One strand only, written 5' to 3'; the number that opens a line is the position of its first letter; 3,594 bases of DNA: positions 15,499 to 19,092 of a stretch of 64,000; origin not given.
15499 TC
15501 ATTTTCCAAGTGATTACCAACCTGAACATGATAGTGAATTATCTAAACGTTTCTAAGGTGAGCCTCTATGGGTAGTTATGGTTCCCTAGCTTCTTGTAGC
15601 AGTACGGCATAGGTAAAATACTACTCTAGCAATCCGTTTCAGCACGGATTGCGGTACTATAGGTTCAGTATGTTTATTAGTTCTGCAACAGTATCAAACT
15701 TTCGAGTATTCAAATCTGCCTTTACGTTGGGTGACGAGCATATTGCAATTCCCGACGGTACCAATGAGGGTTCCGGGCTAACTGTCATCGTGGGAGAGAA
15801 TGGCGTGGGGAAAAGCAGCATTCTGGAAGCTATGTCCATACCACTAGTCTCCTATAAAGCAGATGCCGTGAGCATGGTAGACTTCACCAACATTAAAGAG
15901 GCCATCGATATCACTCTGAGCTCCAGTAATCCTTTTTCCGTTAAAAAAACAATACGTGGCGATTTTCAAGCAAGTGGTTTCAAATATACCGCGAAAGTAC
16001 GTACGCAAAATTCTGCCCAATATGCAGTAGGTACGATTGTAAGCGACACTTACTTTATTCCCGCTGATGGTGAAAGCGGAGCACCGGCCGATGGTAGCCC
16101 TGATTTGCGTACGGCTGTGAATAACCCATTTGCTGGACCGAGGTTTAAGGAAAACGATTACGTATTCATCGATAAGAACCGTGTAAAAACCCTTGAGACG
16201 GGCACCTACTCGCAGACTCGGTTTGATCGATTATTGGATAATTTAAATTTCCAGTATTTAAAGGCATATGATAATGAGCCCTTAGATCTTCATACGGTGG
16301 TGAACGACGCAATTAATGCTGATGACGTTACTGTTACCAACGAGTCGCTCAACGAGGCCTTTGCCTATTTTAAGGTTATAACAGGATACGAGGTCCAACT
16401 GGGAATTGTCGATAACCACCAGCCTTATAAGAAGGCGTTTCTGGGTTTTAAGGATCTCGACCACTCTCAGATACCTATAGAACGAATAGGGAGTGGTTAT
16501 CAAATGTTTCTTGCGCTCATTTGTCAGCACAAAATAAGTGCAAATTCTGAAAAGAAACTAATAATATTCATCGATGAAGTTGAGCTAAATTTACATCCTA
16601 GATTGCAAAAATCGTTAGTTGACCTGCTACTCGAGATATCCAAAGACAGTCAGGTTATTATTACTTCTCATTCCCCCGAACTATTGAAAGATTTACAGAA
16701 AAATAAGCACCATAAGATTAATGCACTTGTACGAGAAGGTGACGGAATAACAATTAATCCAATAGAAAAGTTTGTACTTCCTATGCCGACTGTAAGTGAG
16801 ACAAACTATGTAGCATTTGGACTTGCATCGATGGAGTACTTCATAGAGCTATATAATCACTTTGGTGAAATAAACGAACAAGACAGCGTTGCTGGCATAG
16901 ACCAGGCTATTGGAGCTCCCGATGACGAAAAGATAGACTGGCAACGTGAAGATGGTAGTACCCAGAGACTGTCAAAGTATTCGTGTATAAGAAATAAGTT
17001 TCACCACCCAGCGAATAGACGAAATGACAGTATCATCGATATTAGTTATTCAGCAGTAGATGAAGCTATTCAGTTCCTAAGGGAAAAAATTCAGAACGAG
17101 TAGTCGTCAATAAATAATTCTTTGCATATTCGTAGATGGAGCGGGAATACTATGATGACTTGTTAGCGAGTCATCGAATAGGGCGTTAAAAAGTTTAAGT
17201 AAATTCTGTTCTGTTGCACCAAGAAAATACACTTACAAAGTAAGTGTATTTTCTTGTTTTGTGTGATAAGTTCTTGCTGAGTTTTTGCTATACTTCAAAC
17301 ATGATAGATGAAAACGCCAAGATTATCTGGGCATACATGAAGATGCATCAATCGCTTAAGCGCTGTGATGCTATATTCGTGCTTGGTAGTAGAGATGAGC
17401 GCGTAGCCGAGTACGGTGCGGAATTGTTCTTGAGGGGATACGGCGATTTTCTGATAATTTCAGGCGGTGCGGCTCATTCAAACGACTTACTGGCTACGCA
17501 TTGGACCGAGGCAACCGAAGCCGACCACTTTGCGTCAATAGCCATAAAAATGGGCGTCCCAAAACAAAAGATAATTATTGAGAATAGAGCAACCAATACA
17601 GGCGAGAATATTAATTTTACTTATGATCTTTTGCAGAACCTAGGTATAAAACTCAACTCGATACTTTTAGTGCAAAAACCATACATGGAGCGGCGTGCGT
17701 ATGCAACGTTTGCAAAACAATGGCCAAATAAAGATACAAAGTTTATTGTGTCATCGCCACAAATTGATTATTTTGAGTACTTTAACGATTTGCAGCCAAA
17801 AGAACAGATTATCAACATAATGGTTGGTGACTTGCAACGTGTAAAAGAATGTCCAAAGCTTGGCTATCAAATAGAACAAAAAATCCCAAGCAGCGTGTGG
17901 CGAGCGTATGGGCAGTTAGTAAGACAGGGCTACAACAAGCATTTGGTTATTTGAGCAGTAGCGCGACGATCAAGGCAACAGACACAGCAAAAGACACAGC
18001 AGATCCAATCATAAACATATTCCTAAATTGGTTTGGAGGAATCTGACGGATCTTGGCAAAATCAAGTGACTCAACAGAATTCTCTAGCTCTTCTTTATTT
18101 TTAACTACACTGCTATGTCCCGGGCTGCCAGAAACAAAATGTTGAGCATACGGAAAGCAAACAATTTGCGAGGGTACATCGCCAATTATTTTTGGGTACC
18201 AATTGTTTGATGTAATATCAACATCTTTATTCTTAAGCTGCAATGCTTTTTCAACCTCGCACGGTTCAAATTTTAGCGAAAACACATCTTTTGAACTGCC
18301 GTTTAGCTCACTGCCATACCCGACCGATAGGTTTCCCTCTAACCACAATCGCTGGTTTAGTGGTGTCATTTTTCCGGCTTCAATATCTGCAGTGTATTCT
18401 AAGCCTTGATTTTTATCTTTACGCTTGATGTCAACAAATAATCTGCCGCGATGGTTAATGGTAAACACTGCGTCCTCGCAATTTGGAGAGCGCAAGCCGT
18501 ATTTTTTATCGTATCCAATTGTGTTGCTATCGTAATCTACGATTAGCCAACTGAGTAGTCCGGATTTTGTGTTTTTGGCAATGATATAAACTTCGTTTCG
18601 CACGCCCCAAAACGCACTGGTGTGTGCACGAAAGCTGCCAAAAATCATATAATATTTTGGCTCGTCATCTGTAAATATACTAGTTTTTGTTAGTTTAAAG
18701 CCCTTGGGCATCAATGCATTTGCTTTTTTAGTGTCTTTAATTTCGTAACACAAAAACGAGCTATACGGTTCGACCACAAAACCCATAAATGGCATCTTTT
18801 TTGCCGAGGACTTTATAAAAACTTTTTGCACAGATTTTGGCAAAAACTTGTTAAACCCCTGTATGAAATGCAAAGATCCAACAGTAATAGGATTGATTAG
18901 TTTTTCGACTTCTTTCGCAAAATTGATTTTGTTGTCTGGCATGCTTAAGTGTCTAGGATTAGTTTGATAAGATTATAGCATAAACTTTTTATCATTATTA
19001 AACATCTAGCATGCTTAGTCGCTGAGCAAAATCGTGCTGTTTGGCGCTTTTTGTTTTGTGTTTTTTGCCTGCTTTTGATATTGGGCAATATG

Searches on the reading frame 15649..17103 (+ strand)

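Call 11: search_protein_families(library=pfam, proteins=[window:15649-17103:+], max_evalue=0.01)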
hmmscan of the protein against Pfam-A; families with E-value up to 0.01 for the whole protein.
window:15649-17103:+ (484 aa): 10 families
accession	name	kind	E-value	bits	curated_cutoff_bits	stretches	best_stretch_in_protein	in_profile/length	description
PF13175.12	AAA_15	-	5e-29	102.5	32.1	2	232-345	266-373/374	AAA ATPase domain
PF13304.12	AAA_21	-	3.4e-20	73.8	27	1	44-346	1-303/304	AAA domain, putative AbiEii toxin, Type IV TA system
PF02463.25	SMC_N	-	2.4e-10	40.7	40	2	299-352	155-208/220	RecF/RecN/SMC N terminal domain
PF13476.12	AAA_23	-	2.1e-08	35.5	27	1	14-73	3-50/201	AAA domain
PF11398.14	DUF2813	-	3.4e-06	27.1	21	0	44-68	24-48/372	Protein of unknown function (DUF2813)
PF13555.12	AAA_29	-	0.0003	20.9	27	1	42-68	22-48/61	P-loop containing region of AAA domain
PF13191.12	AAA_16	-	0.0028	18.6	32.6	0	38-62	19-44/167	AAA ATPase domain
PF13401.12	AAA_22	-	0.0029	18.3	27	0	41-69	4-32/130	AAA domain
PF24389.1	ORC-CDC6-like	-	0.0056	15.9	27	0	287-327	200-240/571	ORC-CDC6-like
PF00005.33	ABC_tran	-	0.0097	16.9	25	0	44-63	13-32/137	ABC transporter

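Call 59: search_protein_families(library=padloc, proteins=[window:15649-17103:+], max_evalue=0.001)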
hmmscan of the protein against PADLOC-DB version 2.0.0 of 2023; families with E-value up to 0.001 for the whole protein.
window:15649-17103:+ (484 aa): 146 families (the best 25 are shown)
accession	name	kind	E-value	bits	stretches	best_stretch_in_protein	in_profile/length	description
PDLC02979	AriA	-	8.4e-31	106.1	2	193-345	221-372/373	-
PDLC03878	NsnB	-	9.1e-25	86.1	1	42-356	21-291/345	-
PDLC00278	PtuA1|PtuA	-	2.1e-21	74.7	2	272-357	246-342/436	AAA ATPase domain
PDLC00304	PtuA1|PtuA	-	3.1e-21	74.1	2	274-371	251-354/444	AAA ATPase domain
PDLC00271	PtuA1|PtuA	-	7.2e-21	73.2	2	301-353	277-329/421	AAA ATPase domain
PDLC02335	AbiLi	-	1.2e-20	71.8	1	7-352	47-246/326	AbiLi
PDLC02980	AriA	-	3e-20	71.4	1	44-346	1-303/304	-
PDLC02913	ATPase_I-A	-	4.1e-19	67.1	2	305-365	366-423/508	-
PDLC00310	PtuA1|PtuA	-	1.5e-18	65.1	2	293-353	281-341/443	AAA ATPase domain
PDLC00299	PtuA1|PtuA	-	2.5e-18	64.4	2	304-358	379-433/535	AAA ATPase domain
PDLC00305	PtuA1|PtuA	-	4.4e-18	63.8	1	272-366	204-305/392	AAA ATPase domain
PDLC00298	PtuA1|PtuA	-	4.5e-18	63.5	2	300-358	279-337/423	AAA ATPase domain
PDLC04178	HEC-01A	-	6.5e-18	62.9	1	301-374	286-358/399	-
PDLC00292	PtuA1|PtuA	-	1.8e-17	61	2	270-352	500-588/726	AAA ATPase domain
PDLC00289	PtuA1|PtuA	-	4.9e-17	60.1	1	191-366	145-309/404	AAA ATPase domain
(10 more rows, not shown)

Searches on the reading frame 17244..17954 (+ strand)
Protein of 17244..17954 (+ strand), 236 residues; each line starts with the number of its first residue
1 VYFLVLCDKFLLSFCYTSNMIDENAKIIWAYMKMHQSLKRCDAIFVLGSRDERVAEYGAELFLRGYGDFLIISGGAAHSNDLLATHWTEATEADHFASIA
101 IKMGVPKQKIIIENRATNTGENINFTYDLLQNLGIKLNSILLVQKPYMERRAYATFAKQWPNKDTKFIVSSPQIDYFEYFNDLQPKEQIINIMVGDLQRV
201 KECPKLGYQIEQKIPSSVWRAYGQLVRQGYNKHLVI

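Call 11: search_protein_families(library=pfam, proteins=[window:17244-17954:+], max_evalue=0.01)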
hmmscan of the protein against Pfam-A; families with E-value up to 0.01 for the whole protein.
window:17244-17954:+ (236 aa): 1 family
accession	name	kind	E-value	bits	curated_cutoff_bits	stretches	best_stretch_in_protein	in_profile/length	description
PF02698.23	DUF218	-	3.3e-21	76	27.6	1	42-167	1-105/133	DUF218 domain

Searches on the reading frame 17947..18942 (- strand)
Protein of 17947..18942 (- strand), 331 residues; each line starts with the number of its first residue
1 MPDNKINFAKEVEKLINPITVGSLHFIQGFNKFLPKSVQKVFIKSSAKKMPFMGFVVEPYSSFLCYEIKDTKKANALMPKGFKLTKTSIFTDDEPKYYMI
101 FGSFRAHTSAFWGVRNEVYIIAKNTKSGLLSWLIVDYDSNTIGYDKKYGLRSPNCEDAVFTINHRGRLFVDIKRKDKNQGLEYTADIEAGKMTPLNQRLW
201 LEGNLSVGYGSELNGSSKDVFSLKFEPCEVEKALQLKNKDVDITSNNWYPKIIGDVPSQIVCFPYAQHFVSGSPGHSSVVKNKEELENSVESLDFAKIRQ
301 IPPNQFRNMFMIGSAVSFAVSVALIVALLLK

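Call 11: search_protein_families(library=pfam, proteins=[window:17947-18942:-], max_evalue=0.01)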
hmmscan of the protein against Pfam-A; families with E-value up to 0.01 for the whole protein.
window:17947-18942:- (331 aa): 0 families

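Call 53: find_encoding_contigs(protein=window:17947-18942:-, flank=10000, max_places=10)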
Protein window:17947-18942:- (331 aa): 2 contigs read that carry it; 1 place shown.
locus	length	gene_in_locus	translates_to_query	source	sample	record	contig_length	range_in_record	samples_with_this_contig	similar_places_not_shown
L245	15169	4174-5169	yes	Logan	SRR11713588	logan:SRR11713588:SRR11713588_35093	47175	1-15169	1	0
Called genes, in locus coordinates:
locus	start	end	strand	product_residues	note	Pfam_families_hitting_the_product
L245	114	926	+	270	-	-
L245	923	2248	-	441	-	PF01566:Nramp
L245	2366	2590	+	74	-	-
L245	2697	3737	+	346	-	PF03576:Peptidase_S58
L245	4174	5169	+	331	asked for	-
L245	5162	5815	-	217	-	PF02698:DUF218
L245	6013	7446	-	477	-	PF02463:SMC_N (faint), PF13175:AAA_15, PF13476:AAA_23, PF11398:DUF2813 (faint), PF13304:AAA_21, PF13175:AAA_15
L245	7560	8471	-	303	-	-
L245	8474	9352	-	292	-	-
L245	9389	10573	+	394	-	-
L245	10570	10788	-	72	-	-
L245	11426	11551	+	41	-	-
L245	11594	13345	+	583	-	PF00239:Resolvase, PF07508:Recombinase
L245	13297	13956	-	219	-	-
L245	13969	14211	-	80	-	-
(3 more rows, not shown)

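Call 59: search_protein_families(library=padloc, proteins=[window:17947-18942:-], max_evalue=0.001)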
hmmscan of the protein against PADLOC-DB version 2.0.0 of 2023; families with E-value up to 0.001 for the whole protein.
window:17947-18942:- (331 aa): 0 families
